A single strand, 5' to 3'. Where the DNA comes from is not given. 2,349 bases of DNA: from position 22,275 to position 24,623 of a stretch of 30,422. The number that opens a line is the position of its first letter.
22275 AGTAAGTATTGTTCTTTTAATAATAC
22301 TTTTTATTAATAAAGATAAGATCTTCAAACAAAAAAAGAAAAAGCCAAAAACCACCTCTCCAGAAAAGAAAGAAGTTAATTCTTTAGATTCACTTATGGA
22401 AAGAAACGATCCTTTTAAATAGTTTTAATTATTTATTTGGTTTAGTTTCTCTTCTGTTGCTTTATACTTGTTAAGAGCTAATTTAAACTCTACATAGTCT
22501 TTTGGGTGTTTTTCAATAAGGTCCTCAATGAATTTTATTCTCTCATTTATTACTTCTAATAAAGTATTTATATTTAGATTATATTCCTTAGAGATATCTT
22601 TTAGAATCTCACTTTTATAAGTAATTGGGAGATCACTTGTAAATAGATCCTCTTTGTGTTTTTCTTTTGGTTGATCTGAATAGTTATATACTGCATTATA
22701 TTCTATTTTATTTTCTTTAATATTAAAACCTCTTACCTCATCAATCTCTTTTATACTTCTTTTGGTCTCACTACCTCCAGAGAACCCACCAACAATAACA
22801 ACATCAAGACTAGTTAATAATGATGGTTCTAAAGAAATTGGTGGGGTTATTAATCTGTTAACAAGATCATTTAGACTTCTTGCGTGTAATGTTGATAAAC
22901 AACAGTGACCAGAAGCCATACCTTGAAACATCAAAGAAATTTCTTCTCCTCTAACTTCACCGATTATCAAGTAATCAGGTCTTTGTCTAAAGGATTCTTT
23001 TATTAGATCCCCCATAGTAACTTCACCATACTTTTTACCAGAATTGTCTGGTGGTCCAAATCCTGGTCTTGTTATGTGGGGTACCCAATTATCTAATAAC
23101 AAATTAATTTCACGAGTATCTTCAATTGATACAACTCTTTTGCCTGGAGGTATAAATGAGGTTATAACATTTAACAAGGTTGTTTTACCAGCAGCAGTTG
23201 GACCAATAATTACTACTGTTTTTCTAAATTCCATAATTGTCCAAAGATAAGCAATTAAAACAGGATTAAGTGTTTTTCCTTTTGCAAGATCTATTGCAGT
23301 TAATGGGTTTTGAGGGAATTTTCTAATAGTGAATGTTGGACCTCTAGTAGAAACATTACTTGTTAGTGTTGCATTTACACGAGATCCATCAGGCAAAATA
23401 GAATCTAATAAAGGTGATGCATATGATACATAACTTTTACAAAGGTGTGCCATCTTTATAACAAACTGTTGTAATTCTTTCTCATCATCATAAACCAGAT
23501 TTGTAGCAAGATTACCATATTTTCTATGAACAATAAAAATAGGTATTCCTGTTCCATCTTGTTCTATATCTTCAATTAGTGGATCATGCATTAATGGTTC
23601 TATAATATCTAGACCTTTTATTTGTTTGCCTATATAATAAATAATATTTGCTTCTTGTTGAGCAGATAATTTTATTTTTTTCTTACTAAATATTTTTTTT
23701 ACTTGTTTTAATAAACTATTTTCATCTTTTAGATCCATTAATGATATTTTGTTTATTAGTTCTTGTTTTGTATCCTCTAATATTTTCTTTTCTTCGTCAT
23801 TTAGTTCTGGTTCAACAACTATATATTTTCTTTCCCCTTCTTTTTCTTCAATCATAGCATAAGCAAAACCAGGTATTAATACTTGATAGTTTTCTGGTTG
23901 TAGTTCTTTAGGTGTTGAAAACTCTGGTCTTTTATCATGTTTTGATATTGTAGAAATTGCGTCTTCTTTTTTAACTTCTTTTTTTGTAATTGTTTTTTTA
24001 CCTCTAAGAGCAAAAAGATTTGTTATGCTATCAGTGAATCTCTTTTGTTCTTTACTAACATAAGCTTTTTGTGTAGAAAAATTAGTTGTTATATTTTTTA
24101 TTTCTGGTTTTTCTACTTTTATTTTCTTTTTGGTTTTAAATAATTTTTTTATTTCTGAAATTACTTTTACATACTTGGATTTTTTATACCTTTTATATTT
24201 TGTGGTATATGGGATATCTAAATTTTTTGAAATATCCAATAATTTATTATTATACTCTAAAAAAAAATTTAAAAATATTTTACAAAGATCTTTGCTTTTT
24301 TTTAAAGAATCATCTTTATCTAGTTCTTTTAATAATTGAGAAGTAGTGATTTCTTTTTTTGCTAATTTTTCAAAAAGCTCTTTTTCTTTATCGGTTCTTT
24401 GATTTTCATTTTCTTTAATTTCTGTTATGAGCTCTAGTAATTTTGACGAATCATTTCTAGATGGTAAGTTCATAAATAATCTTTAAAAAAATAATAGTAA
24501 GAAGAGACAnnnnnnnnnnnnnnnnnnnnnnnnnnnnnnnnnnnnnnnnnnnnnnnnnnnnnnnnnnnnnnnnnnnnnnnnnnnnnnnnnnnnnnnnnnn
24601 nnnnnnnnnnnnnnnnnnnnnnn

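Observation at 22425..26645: Type IV filament-like operon that lacks a platform protein and has orphan accessory genes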

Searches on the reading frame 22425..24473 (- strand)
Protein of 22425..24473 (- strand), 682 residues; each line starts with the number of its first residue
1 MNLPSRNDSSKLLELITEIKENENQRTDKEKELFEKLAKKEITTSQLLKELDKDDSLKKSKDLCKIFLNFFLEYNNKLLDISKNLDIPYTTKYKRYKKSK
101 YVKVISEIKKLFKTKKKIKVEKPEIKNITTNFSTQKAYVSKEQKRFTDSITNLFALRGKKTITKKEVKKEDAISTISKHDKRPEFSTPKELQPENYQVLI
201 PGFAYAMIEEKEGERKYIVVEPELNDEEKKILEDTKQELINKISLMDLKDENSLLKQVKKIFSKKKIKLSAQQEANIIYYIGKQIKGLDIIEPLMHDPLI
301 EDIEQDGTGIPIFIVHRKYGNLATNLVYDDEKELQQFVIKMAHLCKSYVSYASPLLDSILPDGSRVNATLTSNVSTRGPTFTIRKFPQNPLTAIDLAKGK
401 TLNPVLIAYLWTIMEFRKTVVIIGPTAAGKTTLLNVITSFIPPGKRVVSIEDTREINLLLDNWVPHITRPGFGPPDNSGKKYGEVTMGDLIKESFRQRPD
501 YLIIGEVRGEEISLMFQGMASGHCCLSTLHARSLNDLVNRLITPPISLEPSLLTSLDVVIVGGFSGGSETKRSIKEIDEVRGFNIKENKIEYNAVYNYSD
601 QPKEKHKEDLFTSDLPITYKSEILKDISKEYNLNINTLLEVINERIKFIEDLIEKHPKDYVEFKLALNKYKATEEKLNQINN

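Call 4: search_protein_families(library=pfam, proteins=[window:22425-24473:-], max_evalue=1)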
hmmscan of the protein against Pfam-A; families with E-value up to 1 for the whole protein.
window:22425-24473:- (682 aa): 8 families
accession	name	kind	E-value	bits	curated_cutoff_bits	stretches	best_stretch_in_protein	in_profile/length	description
PF00437.27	T2SSE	-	1.2e-30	106.9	24.9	1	288-560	5-273/370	Type II/IV secretion system protein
PF00005.33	ABC_tran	-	0.0029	18.7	25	1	418-449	12-43/137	ABC transporter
PF13476.12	AAA_23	-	0.026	15.6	27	1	417-438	18-40/201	AAA domain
PF01926.29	MMR_HSR1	-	0.033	14.7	21.9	1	419-439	1-21/113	50S ribosome-binding GTPase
PF13555.12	AAA_29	-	0.051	13.8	27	1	417-445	20-50/61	P-loop containing region of AAA domain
PF23989.1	PilB3_C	-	0.1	13.2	27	0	620-676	9-65/83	PilB3-like, C-terminal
PF01239.28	PPTA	-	0.16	12.2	29.5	1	644-660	3-19/32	Protein prenyltransferase alpha subunit repeat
PF21754.2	DacZ_A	-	0.64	11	28.3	1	301-350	24-74/109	Probable sensor domain DacZ_A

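Call 5: search_protein_families(library=ncbifam, proteins=[window:22425-24473:-], max_evalue=1)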
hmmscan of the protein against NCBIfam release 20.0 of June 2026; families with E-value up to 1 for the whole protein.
window:22425-24473:- (682 aa): 48 families (the best 25 are shown)
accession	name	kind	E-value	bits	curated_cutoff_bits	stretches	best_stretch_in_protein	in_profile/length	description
NF058587.1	archaellum_moto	equivalog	1.5e-94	317.7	550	1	208-671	72-518/527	archaellum flagellar ATPase motor FlaI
NF053672.1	bindosome_BasE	exception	9.3e-64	216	1000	1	207-672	54-509/512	bindosome assembly system ATPase subunit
TIGR03819.1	heli_sec_ATPase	hypoth_equivalog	1.3e-41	142.9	373.15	1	263-541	26-297/340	TadA family conjugal transfer-associated ATPase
TIGR02788.1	VirB11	equivalog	8.5e-30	103.8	249.95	2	409-541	136-262/308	P-type DNA transfer ATPase VirB11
TIGR02782.1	TrbB_P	equivalog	5.3e-25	88.3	304.55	1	332-583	52-296/303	P-type conjugative transfer ATPase TrbB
NF010469.0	PRK13894.1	subfamily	3.2e-22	79.3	508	1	346-584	79-311/320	conjugal transfer ATPase TrbB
NF010475.0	PRK13900.1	equivalog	2.6e-19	69.5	389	1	414-535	157-273/333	type IV secretion system ATPase VirB11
NF010425.0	PRK13851.1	equivalog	8.4e-18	64.3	461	2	406-531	151-270/344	type IV secretion system protein VirB11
NF010407.0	PRK13833.1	subfamily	2.6e-16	60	499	1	338-541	66-259/323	conjugal transfer protein TrbB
NF041000.1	ATPase_ComGA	equivalog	1.1e-15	57.4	300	2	484-543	184-244/267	competence type IV pilus ATPase ComGA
TIGR01420.1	pilT_fam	subfamily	1e-09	38.1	319.1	1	419-543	124-241/343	PilT/PilU family type 4a pilus ATPase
NF007755.0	PRK10436.1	equivalog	2.8e-08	32.9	617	1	417-542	219-333/465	type II secretion system protein GspE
TIGR02533.1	type_II_gspE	equivalog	1.5e-07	30.5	630.25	1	419-555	245-368/486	type II secretion system ATPase GspE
TIGR02525.1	plasmid_TraJ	equivalog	2.5e-07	30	368.3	1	421-543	153-271/372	plasmid transfer ATPase TraJ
NF053534.1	T4PilAsmATPsTfpB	equivalog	1e-06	27.5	850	1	420-542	339-450/584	type IV pilus assembly ATPase TfpB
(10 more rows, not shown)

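Call 6: find_encoding_contigs(protein=window:22425-24473:-, flank=10000, max_places=6)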
Protein window:22425-24473:- (682 aa): 9 contigs read that carry it; 5 places shown.
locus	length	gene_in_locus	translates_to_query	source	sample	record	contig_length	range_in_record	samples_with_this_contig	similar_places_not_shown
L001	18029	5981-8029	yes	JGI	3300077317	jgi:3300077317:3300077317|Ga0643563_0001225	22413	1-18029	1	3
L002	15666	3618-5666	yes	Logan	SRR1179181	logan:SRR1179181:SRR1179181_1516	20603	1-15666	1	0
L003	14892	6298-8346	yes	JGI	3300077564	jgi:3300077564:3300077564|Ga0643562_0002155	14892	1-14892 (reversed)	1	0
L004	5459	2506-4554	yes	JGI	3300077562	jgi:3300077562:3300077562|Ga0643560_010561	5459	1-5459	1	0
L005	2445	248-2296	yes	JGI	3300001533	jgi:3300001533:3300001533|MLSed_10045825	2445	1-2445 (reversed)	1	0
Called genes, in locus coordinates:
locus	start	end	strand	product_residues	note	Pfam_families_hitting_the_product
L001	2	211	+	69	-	?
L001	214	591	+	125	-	PF04138:GtrA_DPMS_TM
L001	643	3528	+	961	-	PF13385:Laminin_G_3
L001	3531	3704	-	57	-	PF03911:Sec61_beta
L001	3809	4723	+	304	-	-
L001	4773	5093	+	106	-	-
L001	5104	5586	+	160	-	-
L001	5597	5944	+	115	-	-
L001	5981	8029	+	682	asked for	PF00437:T2SSE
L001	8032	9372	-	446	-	-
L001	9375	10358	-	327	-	-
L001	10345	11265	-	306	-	PF00557:Peptidase_M24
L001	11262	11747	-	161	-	-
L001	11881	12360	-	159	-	PF03946:Ribosomal_L11_N, PF00298:Ribosomal_L11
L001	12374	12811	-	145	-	PF03439:Spt5-NGN, PF00467:KOW (weak)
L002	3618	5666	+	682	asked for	PF00437:T2SSE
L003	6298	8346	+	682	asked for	PF00437:T2SSE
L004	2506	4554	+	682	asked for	PF00437:T2SSE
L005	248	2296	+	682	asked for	PF00437:T2SSE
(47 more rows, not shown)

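Call 7: find_homologous_proteins(query=window:22425-24473:-, max_evalue=1e-20)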
Query window:22425-24473:- (682 aa): 7023 proteins with E <= 1e-20 among 8000 candidates; the best 120 are listed.
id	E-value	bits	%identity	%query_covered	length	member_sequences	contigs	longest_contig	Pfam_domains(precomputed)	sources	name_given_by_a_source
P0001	0.0e+0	1401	94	100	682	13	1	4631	PF00437.27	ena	-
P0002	0.0e+0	1187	80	100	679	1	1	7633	PF00437.27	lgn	-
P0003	0.0e+0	1186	80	100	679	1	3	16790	PF00437.27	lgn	-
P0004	0.0e+0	1186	80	100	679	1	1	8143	PF00437.27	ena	-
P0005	0.0e+0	1186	80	100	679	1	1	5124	PF00437.27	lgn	-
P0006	0.0e+0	1186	80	100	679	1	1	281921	PF00437.27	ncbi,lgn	-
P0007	0.0e+0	1185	80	100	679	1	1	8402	PF00437.27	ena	-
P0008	0.0e+0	1184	80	100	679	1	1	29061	PF00437.27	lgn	-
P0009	1.2e-275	934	66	100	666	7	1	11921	PF00437.27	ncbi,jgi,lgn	jgi:flagellar protein FlaI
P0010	1.9e-274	930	64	100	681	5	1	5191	PF00437.27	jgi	jgi:flagellar protein FlaI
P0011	1.9e-273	927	65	99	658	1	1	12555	PF00437.27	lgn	-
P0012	2.0e-273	927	65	99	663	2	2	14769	PF00437.27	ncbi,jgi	jgi:archaeal flagellar protein FlaI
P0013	2.0e-272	923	66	100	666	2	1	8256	PF00437.27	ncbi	-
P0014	5.8e-272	922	65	100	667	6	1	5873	PF00437.27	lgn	-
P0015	1.1e-270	918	64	100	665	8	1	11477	PF00437.27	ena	-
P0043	2.5e-224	764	55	99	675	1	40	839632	PF00437.27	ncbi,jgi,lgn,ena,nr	ncbi:Flp pilus assembly complex ATPase component [archaeon]|nr:Flp pilus assembly complex ATPase com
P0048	1.4e-222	759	56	99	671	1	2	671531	PF00437.27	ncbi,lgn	-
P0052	1.8e-220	752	51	99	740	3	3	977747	PF00437.27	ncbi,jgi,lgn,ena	-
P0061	1.9e-170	586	55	70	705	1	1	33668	PF00437.27,PF27713.1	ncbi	ncbi:MAG: type II/IV secretion system ATPase subunit [archaeon]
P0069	3.6e-153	529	51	70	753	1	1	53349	PF00437.27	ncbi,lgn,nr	ncbi:MAG: type II/IV secretion system ATPase subunit [Candidatus Diapherotrites archaeon]|nr:type II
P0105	6.7e-121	423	51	52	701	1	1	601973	PF00437.27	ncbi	-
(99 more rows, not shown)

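Call 8: find_encoding_contigs(protein=P0006, flank=10000, max_places=2)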
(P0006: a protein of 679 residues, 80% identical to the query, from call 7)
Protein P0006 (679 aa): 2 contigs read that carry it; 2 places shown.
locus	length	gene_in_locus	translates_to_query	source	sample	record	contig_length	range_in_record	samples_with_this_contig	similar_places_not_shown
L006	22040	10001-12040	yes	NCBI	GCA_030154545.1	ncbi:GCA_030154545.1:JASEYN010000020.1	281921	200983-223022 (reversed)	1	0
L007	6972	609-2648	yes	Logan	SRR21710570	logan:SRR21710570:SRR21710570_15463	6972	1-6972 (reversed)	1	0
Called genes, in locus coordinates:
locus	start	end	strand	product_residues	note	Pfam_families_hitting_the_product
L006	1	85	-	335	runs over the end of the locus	PF13692:Glyco_trans_1_4, PF00534:Glycos_transf_1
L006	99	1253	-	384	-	PF13439:Glyco_transf_4, PF00534:Glycos_transf_1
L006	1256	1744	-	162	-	PF04101:Glyco_tran_28_C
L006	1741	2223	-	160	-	PF08660:Alg14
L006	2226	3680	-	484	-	PF01943:Polysacc_synt, PF13440:Polysacc_synt_3, PF03023:MurJ (weak)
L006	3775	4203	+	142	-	PF04138:GtrA_DPMS_TM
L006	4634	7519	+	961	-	PF13385:Laminin_G_3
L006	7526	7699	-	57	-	PF03911:Sec61_beta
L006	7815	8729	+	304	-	-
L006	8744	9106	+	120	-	-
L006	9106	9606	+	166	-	-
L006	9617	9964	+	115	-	-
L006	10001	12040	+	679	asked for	PF00437:T2SSE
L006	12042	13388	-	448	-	-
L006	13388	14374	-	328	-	-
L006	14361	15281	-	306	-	PF00557:Peptidase_M24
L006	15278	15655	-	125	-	-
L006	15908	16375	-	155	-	PF03946:Ribosomal_L11_N, PF00298:Ribosomal_L11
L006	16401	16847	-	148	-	PF03439:Spt5-NGN, PF00467:KOW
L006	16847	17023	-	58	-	PF00584:SecE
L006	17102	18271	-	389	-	PF00091:Tubulin, PF12327:FtsZ_C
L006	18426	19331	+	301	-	PF01008:IF-2B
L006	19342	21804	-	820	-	PF03104:DNA_pol_B_exo1, PF00136:DNA_pol_B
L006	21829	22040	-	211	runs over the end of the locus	-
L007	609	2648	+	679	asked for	PF00437:T2SSE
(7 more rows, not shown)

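Call 9: find_encoding_contigs(protein=P0043, flank=10000, max_places=2)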
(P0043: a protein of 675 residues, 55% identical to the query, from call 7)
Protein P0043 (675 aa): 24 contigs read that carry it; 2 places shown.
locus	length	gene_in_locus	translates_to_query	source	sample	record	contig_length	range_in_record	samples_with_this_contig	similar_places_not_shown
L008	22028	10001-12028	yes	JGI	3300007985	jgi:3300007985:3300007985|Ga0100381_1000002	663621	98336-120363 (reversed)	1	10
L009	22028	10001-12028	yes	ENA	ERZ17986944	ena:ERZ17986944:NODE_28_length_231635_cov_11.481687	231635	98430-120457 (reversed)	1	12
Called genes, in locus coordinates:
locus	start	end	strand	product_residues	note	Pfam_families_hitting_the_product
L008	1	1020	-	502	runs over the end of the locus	PF00587:tRNA-synt_2b, PF03129:HGTP_anticodon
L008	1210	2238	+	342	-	PF21238:Pus10_C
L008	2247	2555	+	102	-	PF03819:MazG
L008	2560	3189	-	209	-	PF22175:Ogg-HhH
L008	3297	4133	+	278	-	-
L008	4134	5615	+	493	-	-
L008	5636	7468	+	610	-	-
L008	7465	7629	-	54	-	PF03911:Sec61_beta (weak)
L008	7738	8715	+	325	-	-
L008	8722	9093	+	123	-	-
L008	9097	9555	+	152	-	-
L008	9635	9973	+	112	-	-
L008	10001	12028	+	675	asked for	PF00437:T2SSE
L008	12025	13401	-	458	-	-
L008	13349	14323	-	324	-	-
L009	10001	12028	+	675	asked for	PF00437:T2SSE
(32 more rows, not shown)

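Call 11: find_encoding_contigs(protein=P0052, flank=10000, max_places=1)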
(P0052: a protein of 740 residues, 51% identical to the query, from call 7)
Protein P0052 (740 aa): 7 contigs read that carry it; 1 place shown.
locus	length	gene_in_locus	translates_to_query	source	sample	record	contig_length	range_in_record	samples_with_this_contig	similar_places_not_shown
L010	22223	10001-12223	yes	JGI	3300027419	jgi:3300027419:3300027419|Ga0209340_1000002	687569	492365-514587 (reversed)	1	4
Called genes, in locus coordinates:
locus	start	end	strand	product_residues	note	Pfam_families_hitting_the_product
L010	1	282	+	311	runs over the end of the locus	PF04724:Glyco_transf_17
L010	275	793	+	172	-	-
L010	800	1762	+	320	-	PF00535:Glycos_transf_2, PF10111:Glyco_tranf_2_2, PF13641:Glyco_tranf_2_3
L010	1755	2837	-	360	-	PF13439:Glyco_transf_4, PF00534:Glycos_transf_1, PF13692:Glyco_trans_1_4, PF20706:GT4-conflict (weak)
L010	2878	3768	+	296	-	PF13641:Glyco_tranf_2_3, PF00535:Glycos_transf_2, PF13506:Glyco_transf_21 (faint), PF13632:Glyco_trans_2_3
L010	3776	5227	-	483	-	PF01943:Polysacc_synt, PF03023:MurJ (weak), PF13440:Polysacc_synt_3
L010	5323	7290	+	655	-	PF10102:DUF2341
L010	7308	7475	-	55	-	PF03911:Sec61_beta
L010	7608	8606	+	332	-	-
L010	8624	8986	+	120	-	-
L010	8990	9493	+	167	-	-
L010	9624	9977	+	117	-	-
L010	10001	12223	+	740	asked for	PF00437:T2SSE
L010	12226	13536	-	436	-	-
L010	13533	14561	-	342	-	-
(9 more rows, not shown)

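Call 12: find_encoding_contigs(protein=P0069, flank=10000, max_places=1)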
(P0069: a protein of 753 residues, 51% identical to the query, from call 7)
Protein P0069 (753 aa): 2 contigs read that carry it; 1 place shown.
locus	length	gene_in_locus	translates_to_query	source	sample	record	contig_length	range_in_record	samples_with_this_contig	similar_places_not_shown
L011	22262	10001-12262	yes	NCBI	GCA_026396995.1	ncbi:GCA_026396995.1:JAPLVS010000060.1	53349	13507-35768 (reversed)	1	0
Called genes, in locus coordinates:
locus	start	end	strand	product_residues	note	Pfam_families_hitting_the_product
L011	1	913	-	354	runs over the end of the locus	PF09376:NurA (weak)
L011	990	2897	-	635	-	PF07953:Toxin_R_bind_N, PF13385:Laminin_G_3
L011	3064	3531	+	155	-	-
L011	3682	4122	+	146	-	-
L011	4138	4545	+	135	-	-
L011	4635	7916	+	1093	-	-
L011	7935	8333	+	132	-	-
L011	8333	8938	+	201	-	-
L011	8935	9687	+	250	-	-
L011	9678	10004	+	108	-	-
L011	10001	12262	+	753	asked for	PF00437:T2SSE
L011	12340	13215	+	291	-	PF00482:T2SSF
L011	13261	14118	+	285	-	PF00482:T2SSF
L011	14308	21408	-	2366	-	PF10102:DUF2341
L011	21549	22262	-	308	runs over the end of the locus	PF04055:Radical_SAM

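Call 16: find_related_loci(query=window:22425-24473:-, collection=genome_contigs, flank=10000)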
Query window:22425-24473:- (682 aa) in genome_contigs; peptide patterns used: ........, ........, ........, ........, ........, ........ (x = any residue, [..] = any of these).
101 stretches matched a pattern; 18 encode a relative of the query (tblastn E <= 1e-3); 18 distinct loci.
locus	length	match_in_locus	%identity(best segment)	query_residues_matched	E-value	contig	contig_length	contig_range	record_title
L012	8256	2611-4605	66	1-680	0e+0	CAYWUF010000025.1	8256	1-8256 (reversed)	MAG TPA_asm: uncultured archaeon isolate SRP192927_co2_630 genome assembly, contig: NODE_18109_length_8256_cov_11.915742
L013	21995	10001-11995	66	1-680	0e+0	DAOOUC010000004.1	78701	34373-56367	MAG TPA_asm: archaeon isolate AMR_MDS_2477 NODE_263_length_78701_cov_6.881011, whole genome shotgun sequence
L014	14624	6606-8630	64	1-679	0e+0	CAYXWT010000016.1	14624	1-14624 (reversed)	MAG TPA_asm: uncultured archaeon isolate SRP191223_co1_94 genome assembly, contig: NODE_4328_length_14624_cov_22.188688,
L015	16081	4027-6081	63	1-674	0e+0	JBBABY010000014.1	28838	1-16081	MAG: archaeon isolate SO_2017_LW1_34 NODE_1169_length_28838_cov_1.549754_LW64-88_2017, whole genome shotgun sequence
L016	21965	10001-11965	64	1-674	0e+0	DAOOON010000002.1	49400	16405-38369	MAG TPA_asm: archaeon isolate AMR_MDS_2622 NODE_775_length_49400_cov_18.815361, whole genome shotgun sequence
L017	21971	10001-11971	64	1-677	0e+0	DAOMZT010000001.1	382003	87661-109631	MAG TPA_asm: archaeon isolate AMR_MDS_3992 NODE_2_length_382003_cov_13.773443, whole genome shotgun sequence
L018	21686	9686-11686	62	1-680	0e+0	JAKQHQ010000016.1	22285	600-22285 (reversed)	MAG: archaeon isolate USDE_metabat.173 k141_407285, whole genome shotgun sequence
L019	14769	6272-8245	65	1-674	0e+0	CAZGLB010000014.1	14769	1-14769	MAG TPA_asm: uncultured archaeon isolate SRP263991_co7_50 genome assembly, contig: NODE_7397_length_14769_cov_218.238888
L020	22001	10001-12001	56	1-674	0e+0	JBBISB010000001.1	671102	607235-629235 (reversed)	MAG: Candidatus Iainarchaeum archaeon isolate FAS170219_bin_363 NODE_1_length_671102_cov_21.388244, whole genome shotgun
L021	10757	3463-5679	52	1-674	0e+0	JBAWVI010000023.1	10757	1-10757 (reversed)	MAG: archaeon isolate ELA007 MAG007_23, whole genome shotgun sequence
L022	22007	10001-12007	57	1-674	0e+0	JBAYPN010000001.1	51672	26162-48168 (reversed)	MAG: archaeon isolate SO_2016_LW2_139 scaffold01020_LW138R_2016, whole genome shotgun sequence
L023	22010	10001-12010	56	1-674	0e+0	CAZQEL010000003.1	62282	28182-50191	MAG TPA_asm: uncultured archaeon isolate SRP191223_co1_16 genome assembly, contig: NODE_264_length_62282_cov_6.758561, w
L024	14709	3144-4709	65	148-674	0e+0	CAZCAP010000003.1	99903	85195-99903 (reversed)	MAG TPA_asm: uncultured archaeon isolate SRP178699_co1_70 genome assembly, contig: NODE_125_length_99903_cov_42.055635,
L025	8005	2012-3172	44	217-599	1e-99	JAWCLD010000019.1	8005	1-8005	MAG: Candidatus Nanoarchaeia archaeon isolate JZ-2_201705_bins_166 JZ-2_201705_bins_166_scaffold_19, whole genome shotgu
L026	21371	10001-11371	39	217-680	1e-99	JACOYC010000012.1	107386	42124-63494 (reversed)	MAG: Nanobdellati archaeon isolate NC_groundwater_169_Ag_S-0.1um_45_10 S4_GD2017_2_S1_scaffold_956, whole genome shotgun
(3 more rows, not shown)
